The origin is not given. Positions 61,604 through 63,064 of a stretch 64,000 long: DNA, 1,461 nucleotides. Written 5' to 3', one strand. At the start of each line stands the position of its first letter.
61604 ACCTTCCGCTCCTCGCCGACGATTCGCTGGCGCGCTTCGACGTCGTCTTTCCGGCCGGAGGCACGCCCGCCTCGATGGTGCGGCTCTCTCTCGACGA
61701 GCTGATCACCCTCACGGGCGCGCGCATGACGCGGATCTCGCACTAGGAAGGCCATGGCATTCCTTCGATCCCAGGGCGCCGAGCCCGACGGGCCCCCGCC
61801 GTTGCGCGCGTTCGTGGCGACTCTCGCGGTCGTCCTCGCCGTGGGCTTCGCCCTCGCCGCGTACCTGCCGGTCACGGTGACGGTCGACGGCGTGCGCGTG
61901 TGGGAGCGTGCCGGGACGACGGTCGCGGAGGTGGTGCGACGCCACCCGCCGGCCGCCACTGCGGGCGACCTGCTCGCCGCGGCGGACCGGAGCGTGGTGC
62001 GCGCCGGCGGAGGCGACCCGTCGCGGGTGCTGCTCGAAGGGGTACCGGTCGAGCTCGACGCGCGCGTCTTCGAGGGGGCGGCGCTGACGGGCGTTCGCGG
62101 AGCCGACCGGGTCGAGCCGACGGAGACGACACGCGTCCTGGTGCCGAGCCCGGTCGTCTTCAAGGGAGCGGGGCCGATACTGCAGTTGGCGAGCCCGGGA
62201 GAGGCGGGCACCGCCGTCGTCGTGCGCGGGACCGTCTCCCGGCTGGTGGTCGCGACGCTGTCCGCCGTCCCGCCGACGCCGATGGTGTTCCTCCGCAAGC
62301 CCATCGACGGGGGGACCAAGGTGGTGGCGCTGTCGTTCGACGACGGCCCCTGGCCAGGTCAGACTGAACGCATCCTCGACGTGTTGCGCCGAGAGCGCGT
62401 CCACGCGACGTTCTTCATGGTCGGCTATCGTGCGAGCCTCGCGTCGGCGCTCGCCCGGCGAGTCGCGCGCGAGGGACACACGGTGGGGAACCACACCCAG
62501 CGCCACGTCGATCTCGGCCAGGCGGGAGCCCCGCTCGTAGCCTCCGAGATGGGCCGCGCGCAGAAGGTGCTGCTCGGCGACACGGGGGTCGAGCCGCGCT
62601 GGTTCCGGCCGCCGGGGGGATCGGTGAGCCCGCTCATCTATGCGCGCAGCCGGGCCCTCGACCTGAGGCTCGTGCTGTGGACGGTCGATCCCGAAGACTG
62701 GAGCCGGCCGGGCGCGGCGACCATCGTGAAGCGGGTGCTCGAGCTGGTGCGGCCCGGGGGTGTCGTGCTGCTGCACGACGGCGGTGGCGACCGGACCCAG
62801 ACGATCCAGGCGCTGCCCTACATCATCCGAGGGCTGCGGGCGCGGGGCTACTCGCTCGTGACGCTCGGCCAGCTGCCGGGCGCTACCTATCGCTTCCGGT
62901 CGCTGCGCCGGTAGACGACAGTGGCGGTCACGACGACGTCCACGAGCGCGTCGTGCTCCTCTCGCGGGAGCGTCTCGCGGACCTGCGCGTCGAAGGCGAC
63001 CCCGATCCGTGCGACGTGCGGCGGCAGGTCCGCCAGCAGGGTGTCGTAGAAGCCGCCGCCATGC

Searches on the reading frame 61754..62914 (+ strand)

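Call 68: search_protein_families(library=pfam, proteins=[window:61754-62914:+], max_evalue=0.00001)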
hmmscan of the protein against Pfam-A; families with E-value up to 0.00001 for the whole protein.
window:61754-62914:+ (386 aa): 1 family
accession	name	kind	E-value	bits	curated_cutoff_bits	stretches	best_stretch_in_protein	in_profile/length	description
PF01522.26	Polysacc_deac_1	-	8.2e-29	100.5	23.1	1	187-306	5-123/124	Polysaccharide deacetylase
